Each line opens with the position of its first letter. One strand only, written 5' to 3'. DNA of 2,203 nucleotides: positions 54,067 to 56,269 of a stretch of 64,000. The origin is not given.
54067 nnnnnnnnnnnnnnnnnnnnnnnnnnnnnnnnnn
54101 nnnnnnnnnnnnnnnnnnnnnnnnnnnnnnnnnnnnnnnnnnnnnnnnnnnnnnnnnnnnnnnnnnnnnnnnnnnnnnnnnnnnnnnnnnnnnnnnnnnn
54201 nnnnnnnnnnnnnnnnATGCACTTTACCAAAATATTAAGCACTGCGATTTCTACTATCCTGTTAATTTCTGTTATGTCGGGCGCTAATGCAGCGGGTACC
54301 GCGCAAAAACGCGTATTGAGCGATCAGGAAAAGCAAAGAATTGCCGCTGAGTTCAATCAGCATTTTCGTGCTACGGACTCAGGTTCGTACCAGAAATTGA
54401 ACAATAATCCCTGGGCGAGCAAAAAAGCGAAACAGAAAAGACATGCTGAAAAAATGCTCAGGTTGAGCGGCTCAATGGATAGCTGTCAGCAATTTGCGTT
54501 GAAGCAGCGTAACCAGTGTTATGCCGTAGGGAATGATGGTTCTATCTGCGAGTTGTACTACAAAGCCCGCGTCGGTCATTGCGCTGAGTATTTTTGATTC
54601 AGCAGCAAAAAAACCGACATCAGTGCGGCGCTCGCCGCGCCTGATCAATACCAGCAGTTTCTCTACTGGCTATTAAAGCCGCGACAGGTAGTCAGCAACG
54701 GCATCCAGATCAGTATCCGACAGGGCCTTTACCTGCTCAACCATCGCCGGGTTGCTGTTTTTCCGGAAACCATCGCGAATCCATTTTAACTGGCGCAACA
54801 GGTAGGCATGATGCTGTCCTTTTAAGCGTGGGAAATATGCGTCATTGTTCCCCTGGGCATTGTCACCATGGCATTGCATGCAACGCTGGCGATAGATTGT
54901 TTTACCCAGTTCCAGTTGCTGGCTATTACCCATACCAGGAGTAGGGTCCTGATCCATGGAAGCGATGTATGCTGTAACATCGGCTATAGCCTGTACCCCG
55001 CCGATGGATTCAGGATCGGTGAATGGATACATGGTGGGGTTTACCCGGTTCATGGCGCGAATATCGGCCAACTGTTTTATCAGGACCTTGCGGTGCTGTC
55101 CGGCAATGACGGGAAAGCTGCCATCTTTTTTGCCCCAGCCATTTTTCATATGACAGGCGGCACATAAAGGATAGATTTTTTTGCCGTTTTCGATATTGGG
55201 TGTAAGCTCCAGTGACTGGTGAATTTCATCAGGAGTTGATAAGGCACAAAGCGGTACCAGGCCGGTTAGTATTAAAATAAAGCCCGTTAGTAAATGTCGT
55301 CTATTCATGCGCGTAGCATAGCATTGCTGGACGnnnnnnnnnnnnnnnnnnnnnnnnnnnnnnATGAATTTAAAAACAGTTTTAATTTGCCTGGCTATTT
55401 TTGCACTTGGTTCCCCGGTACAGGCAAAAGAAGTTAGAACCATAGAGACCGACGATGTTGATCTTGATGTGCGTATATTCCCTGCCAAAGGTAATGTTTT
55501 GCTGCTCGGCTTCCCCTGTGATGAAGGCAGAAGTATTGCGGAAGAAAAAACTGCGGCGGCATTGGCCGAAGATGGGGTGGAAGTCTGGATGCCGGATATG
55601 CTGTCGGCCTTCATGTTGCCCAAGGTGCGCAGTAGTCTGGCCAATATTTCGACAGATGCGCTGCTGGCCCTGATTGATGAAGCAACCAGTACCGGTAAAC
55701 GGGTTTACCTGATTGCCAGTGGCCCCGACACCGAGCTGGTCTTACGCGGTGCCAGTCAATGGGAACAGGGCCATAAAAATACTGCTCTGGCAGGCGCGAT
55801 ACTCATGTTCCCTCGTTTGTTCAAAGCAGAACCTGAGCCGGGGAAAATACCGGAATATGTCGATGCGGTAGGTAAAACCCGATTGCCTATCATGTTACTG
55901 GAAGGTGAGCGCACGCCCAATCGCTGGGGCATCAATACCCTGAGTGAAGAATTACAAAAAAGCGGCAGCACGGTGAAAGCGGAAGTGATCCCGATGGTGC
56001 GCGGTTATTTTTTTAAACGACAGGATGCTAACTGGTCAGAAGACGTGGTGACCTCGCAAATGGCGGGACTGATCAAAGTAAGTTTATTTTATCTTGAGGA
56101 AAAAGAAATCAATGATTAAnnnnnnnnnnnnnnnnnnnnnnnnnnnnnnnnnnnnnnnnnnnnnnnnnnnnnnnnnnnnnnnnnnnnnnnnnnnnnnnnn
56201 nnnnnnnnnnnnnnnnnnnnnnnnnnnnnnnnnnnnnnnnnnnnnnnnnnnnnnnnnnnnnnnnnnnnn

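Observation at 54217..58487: Periplasmic thiol-redox island with a tandemly duplicated [secreted alpha/beta-like domain + TlpA/DsbE thioredoxin] module, once split into two genes and once fused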

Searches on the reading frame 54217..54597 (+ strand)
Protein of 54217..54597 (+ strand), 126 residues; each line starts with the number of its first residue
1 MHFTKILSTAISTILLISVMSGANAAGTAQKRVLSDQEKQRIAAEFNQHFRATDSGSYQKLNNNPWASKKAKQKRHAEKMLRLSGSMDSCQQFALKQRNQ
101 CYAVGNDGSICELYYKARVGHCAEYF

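Call 3: search_protein_families(library=pfam, proteins=[window:54217-54597:+], max_evalue=0.1)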
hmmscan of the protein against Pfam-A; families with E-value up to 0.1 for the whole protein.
window:54217-54597:+ (126 aa): 1 family
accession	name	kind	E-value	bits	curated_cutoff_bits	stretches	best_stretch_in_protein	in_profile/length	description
PF20098.4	DUF6488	-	0.071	13.5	27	1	11-76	5-71/110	Family of unknown function (DUF6488)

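Call 4: search_protein_families(library=ncbifam, proteins=[window:54217-54597:+], max_evalue=0.1)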
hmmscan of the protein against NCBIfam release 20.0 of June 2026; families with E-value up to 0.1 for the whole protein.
window:54217-54597:+ (126 aa): 2 families
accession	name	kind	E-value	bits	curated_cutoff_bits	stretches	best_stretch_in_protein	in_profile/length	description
NF058588.1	NdoPepInhIseA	equivalog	0.027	14.4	200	1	5-74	3-70/181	DL-endopeptidase inhibitor IseA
NF058576.1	EntV_fam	equivalog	0.028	14.4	130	1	5-101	1-100/162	EntV family bacteriocin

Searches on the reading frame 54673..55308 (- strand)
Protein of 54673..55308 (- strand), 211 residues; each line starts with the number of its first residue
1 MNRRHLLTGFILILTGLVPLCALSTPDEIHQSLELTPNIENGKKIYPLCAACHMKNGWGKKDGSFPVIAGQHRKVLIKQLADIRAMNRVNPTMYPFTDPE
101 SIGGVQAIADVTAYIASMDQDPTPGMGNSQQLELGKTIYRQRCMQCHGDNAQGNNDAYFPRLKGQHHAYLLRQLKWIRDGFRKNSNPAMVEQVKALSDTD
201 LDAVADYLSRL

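Call 3: search_protein_families(library=pfam, proteins=[window:54673-55308:-], max_evalue=0.1)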
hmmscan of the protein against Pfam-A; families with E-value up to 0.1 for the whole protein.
window:54673-55308:- (211 aa): 6 families
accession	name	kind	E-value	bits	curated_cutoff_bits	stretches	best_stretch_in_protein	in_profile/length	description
PF00034.26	Cytochrom_C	-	1.7e-18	68.2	21.3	2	133-210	2-88/90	Cytochrome c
PF13442.11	Cytochrome_CBB3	-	1.2e-13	51.6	27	1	131-208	2-68/68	Cytochrome C oxidase, cbb3-type, subunit III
PF14495.11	Cytochrom_C550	-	0.0012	19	27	0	128-150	22-44/136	Cytochrome c-550 domain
PF09699.15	Paired_CXXCH_1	-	0.016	15.3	20.6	0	140-151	29-40/41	Doubled CXXCH motif (Paired_CXXCH_1)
PF14522.11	Cytochrome_C7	-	0.025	14.8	24.8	0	138-151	39-52/67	Cytochrome c7 and related cytochrome c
PF14537.11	Cytochrom_c3_2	-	0.061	14.2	25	0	135-158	21-44/79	Cytochrome c3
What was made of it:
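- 54673..55308 (-): Dihaem c4-type cytochrome (211 aa, signal peptide, CAACH and CMQCH). It is transcribed divergently from the split module and is the conserved third member of that module. Pfam Cytochrom_C 1.7e-18 (call 3).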

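Call 4: search_protein_families(library=ncbifam, proteins=[window:54673-55308:-], max_evalue=0.1)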
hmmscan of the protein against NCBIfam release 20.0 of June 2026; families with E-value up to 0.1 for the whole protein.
window:54673-55308:- (211 aa): 13 families
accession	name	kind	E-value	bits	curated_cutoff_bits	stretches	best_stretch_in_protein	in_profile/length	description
NF050122.1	bc1_QcrC_actin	exception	4.3e-13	49.1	200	2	116-209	26-115/253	cytochrome bc1 complex diheme cytochrome c subunit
NF049874.1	PdsA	exception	6e-12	45.8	330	1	108-208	95-194/198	periplasmic diheme shuttle PdsA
TIGR00782.1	ccoP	equivalog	7.4e-10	38.6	179.95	1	105-211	179-281/285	cytochrome-c oxidase, cbb3-type subunit III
NF011054.0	PRK14486.1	equivalog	1.5e-07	31.2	447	1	120-208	203-287/294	putative bifunctional cbb3-type cytochrome c oxidase subunit II/cytochrome c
NF045774.1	cytochro_C551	exception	3.3e-07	30.3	118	1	126-209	33-107/110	cytochrome c551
NF045773.1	cytochro_C550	exception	1.3e-06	28.3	125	1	128-209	45-117/118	cytochrome c550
NF045930.1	Cytc6PetJCyano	equivalog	3e-05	23.9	135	1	129-208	25-102/110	cytochrome c6 PetJ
TIGR02603.1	CxxCH_TIGR02603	domain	0.00094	19.2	68.15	0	132-155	3-26/134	putative heme-binding domain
TIGR04485.1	thiosulf_SoxX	equivalog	0.0022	18.7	61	0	49-117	5-77/78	sulfur oxidation c-type cytochrome SoxX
NF040606.1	CytoC_perox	subfamily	0.0025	17.1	150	1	128-156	294-322/524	di-heme-cytochrome C peroxidase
TIGR04494.1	c550_PedF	equivalog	0.0045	16.9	122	1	127-153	46-72/133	cytochrome c-550 PedF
TIGR03045.1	PS_II_C550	equivalog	0.0053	16.5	177.75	0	128-149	47-68/159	photosystem II cytochrome c-550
TIGR03872.1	cytochrome_MoxG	equivalog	0.014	15.6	147.8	0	126-154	38-66/133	cytochrome c(L), periplasmic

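Call 44: search_solved_structures(query=window:54673-55308:-, max_evalue=0.001)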
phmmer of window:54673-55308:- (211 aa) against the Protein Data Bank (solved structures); distinct sequences matched with E-value up to 0.001: 23.
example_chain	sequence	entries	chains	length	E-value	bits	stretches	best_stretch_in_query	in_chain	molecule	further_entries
8uf3_A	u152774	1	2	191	2.8e-19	72.8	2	106-209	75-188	Cytochrome C4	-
1etp_A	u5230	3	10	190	2.6e-17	66.4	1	41-209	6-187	CYTOCHROME C4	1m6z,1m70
1h1o_A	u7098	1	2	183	1.3e-16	64.1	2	142-210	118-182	CYTOCHROME C-552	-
6q2u_A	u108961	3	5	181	2.6e-16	63.1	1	46-209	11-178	Cytochrome c4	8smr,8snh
5lo9_A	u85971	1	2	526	2.1e-11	47.1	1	48-201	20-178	Cytochrome C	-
8yts_A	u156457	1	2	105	2.1e-09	40.5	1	127-208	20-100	Cytochrome C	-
1cno_A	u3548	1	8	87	1.2e-06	31.5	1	132-208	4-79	CYTOCHROME C552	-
3mk7_C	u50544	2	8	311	1.9e-06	30.8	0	105-208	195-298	Cytochrome c oxidase, cbb3-type, subunit P | Cbb3-type cytochrome c oxidase subunit CcoP1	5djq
4o1w_A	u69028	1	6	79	5.2e-06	29.4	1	142-209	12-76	Cytochrome c552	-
9l08_A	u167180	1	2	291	8.3e-06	28.8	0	129-210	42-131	Covalently Connected Cytochrome c555 trimer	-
2dvh_A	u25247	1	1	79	1.2e-05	28.2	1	137-211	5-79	CYTOCHROME C-553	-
1dvh_A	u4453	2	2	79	1.2e-05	28.2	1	137-211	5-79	CYTOCHROME C553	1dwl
1e08_E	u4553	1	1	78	1.3e-05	28.1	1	137-211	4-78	CYTOCHROME C553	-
1c53_A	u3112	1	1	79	1.3e-05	28.1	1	137-211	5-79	CYTOCHROME C553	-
9wcx_U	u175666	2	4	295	9.8e-05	25.3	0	75-184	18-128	Cytochrome bc1 complex cytochrome c subunit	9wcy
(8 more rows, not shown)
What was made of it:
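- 54673..55308 (-): PDB cytochromes c4 at E 2.8e-19 to 2.6e-16 (call 44).
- Checked: 54673-55308(-) is a dihaem c4-type cytochrome with two CXXCH motifs; best PDB sequence matches are cytochromes c4, E 2.8e-19 (calls 3, 44).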

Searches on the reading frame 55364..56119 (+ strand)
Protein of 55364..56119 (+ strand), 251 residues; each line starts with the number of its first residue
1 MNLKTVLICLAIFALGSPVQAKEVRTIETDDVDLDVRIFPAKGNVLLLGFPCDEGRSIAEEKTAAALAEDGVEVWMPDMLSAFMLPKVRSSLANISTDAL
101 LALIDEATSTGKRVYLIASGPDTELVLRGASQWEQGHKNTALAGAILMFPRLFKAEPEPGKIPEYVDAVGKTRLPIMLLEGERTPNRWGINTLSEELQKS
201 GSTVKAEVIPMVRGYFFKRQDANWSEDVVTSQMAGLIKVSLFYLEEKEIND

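Call 3: search_protein_families(library=pfam, proteins=[window:55364-56119:+], max_evalue=0.1)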
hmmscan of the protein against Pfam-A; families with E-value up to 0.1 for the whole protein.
window:55364-56119:+ (251 aa): 1 family
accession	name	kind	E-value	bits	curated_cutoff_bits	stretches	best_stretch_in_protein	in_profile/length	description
PF22613.1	Transketolase_C_1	-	0.031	14.9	27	0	195-238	31-72/113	Transketolase-like TK C-terminal domain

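Call 4: search_protein_families(library=ncbifam, proteins=[window:55364-56119:+], max_evalue=0.1)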
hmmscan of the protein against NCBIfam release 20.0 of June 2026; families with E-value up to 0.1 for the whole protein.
window:55364-56119:+ (251 aa): 0 families
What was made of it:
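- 55364..56119 (+): Split-type ABH-fold pseudo-hydrolase (251 aa, signal peptide ...PVQA/KE). Its single invariant Cys52 (codon 55517-55519) lies in the loop after strand beta3. No Pfam or NCBIfam hit (calls 3, 4).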

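Call 8: find_homologous_proteins(query=window:55364-56119:+)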
Query window:55364-56119:+ (251 aa): 418 proteins with E <= 0.001 among 2681 candidates; the best 120 are listed.
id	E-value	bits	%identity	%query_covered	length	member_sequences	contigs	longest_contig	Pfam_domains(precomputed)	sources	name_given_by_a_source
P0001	7.2e-160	548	100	100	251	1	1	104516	-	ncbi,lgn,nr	ncbi:MAG: hypothetical protein OQL06_08155 [Gammaproteobacteria bacterium]|nr:hypothetical protein [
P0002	2.2e-135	468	84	100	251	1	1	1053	-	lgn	-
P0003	1.1e-131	456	84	100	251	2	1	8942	-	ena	-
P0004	2.2e-124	432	81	98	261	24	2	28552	-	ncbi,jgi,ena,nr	ncbi:MAG: hypothetical protein DRQ44_00790 [Gammaproteobacteria bacterium]|nr:MAG: hypothetical prot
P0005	2.3e-122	425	78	98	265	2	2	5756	-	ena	-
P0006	2.4e-122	425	80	98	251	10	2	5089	-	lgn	-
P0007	2.9e-122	425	81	91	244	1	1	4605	-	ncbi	-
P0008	1.1e-121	423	77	100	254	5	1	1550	-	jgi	-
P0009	1.3e-121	423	77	100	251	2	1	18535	-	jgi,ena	-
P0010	1.6e-121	423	77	99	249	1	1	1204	-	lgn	-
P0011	1.8e-121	422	81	92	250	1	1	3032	-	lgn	-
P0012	2.6e-121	422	81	92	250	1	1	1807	-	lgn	-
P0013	4.1e-121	421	75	100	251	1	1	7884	-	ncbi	ncbi:MAG: hypothetical protein QM500_18405 [Methylococcales bacterium]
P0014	8.0e-121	420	79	98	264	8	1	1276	-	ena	-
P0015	9.3e-121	420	76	100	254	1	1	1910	-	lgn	-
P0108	1.2e-112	393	73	99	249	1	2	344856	-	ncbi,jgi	jgi:hypothetical protein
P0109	1.4e-112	393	71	100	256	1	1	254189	-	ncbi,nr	ncbi:MAG: hypothetical protein OQK98_09460 [Gammaproteobacteria bacterium]|nr:hypothetical protein [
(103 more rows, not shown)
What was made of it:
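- Checked: Split pair: the ABH-like protein is 55364-56119 (251 aa, identical to database protein P0001, call 8).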

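Call 10: find_encoding_contigs(protein=window:55364-56119:+, flank=10000, max_places=3)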
Protein window:55364-56119:+ (251 aa): 1 contig read that carries it; 1 place shown.
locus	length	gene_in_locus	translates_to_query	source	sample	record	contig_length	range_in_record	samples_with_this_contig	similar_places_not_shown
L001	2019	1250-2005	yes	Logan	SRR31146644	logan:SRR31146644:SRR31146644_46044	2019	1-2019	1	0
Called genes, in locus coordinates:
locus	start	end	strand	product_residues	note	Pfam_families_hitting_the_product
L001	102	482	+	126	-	-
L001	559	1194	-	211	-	PF00034:Cytochrom_C, PF13442:Cytochrome_CBB3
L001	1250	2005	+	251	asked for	-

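Call 13: find_encoding_contigs(protein=P0108, flank=8000, max_places=2)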
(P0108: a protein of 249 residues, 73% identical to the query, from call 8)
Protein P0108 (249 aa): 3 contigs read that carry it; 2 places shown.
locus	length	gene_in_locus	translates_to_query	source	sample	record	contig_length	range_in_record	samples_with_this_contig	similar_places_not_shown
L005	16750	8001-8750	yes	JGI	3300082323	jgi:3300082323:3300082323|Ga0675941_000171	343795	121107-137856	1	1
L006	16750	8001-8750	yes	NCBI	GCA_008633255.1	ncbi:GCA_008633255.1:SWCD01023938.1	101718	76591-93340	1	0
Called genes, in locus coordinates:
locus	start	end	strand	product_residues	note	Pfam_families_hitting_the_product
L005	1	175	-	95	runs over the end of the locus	PF03334:PhaG_MnhG_YufB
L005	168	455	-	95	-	PF04066:MrpF_PhaF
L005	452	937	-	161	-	PF01899:MNHE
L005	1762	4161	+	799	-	PF01734:Patatin, PF01103:Omp85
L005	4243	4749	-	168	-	PF01863:YgjP-like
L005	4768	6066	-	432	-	PF00285:Citrate_synt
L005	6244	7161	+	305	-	PF00248:Aldo_ket_red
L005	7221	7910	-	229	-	PF00034:Cytochrom_C, PF13442:Cytochrome_CBB3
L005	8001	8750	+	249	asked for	-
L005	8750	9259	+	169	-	PF00578:AhpC-TSA, PF08534:Redoxin, PF00085:Thioredoxin, PF00255:GSHPx (weak), PF13905:Thioredoxin_8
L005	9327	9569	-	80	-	-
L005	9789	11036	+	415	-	PF11871:DUF3391, PF13487:HD_5, PF01966:HD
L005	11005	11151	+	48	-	-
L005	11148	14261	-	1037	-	PF00873:ACR_tran, PF02355:SecD_SecF_C (faint), PF03176:MMPL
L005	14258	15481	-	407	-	PF25917:BSH_RND, PF25973:BSH_CzcB (faint), PF25944:Beta-barrel_RND (weak), PF25954:Beta-barrel_RND_2, PF25967:RND-MFP_C (weak), PF25989:YknX_C (weak)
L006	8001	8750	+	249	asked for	-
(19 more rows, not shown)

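Call 16: find_encoding_contigs(protein=P0109, flank=8000, max_places=2)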
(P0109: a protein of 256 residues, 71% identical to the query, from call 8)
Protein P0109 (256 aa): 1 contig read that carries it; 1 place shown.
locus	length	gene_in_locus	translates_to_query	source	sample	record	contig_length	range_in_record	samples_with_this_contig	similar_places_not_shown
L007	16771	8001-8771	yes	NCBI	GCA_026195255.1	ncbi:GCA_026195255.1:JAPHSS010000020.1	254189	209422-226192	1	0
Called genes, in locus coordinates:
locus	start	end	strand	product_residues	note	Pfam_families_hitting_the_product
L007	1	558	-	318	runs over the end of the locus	PF03773:ArsP_1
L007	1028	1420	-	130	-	PF01022:HTH_5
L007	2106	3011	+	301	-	PF03976:PPK2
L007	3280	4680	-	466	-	PF00691:OmpA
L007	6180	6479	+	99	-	-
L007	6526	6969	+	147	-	PF08327:AHSA1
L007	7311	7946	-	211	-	PF00034:Cytochrom_C, PF13442:Cytochrome_CBB3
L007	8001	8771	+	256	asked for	-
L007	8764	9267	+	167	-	PF08534:Redoxin, PF00578:AhpC-TSA, PF00255:GSHPx (weak), PF00085:Thioredoxin, PF13905:Thioredoxin_8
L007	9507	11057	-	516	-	PF01676:Metalloenzyme, PF06415:iPGM_N, PF00884:Sulfatase (weak), PF01663:Phosphodiest (weak)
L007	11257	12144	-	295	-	PF00902:TatC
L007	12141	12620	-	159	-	PF02416:TatA_B_E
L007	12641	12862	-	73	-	PF02416:TatA_B_E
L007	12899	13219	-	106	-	PF01503:PRA-PH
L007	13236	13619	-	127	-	PF01502:PRA-CH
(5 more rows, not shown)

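Call 37: predict_structure(alignment_id=A2)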
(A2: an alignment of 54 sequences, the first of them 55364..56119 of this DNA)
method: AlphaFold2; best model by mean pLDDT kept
length: 251 residues; sequences in the alignment: 54
mean_pLDDT: 82.7   pTM: 0.82
mean pLDDT of the five models: 82.7, 81.0, 80.6, 79.7, 78.9
residues with pLDDT >= 90: 117; 70-90: 80; 50-70: 46; < 50: 8
segments of 3 or more residues with pLDDT < 50: 218-221
pLDDT, mean of each block of 10 residues (from residue 1): 69 55 87 92 94 66 91 93 80 90 96 94 94 89 92 85 90 94 69 93 89 56 57 87 73 41
secondary structure, 60 per line:
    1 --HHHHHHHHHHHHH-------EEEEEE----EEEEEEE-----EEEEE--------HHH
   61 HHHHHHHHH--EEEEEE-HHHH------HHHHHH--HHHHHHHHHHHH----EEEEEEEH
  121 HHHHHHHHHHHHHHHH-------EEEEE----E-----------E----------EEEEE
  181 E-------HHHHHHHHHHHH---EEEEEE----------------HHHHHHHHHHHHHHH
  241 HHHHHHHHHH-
elements in order: H3-15 E23-28 E33-39 E45-49 H58-69 E72-77 H79-82 H89-94 H97-108 E113-119 H120-136 E144-148 E176-181 H189-200 E204-209 H226-250
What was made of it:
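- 55364..56119 (+): AF2 model pLDDT 82.7 (call 37).
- The loop carrying it has low model confidence (pLDDT 66 for residues 51-60, call 37).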
